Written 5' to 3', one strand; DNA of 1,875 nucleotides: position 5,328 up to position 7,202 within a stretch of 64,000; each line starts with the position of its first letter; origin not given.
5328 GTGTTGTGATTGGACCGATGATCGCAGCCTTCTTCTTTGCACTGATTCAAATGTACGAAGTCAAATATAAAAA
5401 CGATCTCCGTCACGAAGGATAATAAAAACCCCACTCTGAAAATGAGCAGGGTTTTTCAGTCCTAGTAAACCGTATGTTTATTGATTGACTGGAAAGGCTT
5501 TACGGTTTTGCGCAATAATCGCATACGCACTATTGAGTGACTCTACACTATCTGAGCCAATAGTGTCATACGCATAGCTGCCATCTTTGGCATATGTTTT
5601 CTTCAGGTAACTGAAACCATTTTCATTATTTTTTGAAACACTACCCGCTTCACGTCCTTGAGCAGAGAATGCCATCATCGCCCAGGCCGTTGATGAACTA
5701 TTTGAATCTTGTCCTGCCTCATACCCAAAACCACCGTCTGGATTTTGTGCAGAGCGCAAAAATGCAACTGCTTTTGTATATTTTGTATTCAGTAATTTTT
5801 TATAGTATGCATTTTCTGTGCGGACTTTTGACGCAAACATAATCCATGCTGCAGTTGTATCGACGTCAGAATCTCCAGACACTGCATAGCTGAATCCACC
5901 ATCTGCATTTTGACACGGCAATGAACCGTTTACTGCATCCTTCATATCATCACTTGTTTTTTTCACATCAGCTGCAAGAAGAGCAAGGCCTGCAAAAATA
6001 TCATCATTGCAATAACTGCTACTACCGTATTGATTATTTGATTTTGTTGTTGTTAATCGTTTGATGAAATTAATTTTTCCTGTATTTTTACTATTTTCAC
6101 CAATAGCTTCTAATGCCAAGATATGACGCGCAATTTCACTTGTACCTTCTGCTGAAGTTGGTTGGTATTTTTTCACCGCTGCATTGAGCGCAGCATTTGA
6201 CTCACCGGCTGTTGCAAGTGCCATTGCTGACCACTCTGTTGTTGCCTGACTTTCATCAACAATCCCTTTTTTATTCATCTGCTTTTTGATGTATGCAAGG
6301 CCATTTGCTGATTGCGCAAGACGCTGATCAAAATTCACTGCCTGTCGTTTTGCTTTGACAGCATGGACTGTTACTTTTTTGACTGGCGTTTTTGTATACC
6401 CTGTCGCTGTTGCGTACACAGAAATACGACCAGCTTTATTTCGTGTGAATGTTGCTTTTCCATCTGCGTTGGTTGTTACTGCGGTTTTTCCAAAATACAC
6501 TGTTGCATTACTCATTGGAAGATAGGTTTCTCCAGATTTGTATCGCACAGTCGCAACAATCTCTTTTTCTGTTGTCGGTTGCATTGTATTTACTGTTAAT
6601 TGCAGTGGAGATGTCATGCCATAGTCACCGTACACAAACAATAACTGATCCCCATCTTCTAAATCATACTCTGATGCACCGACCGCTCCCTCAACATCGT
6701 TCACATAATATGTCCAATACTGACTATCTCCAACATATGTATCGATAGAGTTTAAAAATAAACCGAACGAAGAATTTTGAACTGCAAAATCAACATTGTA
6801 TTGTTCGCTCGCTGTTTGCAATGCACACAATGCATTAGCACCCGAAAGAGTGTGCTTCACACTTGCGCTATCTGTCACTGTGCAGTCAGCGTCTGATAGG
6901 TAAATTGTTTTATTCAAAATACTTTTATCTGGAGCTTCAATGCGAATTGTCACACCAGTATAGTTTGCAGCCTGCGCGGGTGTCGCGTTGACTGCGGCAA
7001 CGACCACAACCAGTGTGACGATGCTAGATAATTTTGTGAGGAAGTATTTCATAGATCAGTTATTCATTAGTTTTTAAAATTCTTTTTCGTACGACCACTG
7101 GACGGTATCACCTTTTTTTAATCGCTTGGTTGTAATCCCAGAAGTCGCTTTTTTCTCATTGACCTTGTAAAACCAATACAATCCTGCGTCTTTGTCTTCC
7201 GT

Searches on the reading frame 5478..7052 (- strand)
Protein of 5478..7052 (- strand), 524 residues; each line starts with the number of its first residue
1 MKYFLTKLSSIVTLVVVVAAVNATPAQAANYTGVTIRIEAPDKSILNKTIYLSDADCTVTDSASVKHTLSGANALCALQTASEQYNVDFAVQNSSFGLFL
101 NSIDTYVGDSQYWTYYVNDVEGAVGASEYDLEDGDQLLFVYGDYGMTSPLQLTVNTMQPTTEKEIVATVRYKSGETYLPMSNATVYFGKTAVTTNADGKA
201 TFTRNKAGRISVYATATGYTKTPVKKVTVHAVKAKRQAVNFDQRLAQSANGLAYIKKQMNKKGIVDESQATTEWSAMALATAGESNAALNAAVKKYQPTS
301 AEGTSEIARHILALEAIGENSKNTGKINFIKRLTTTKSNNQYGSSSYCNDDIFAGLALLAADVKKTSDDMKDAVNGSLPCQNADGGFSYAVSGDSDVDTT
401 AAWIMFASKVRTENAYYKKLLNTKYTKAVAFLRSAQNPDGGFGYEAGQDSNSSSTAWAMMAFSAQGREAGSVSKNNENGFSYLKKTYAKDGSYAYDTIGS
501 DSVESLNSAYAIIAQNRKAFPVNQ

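Call 38: search_protein_families(library=pfam, proteins=[window:5478-7052:-], max_evalue=0.001)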
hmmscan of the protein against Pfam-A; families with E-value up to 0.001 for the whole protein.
window:5478-7052:- (524 aa): 4 families
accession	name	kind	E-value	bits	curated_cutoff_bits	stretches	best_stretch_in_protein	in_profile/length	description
PF14478.12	DUF4430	-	2.7e-10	41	23.8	1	71-141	1-70/72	Domain of unknown function (DUF4430)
PF13243.12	SQHop_cyclase_C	-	1.1e-07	31.6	26.1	1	423-497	207-288/319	Squalene-hopene cyclase C-terminal domain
PF00432.27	Prenyltrans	-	2.2e-07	31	26.5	1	349-466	80-191/304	Prenyltransferase alpha-alpha toroid domain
PF13620.12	CarboxypepD_reg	-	2e-06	28.5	32.3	1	167-238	4-78/82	Carboxypeptidase regulatory-like domain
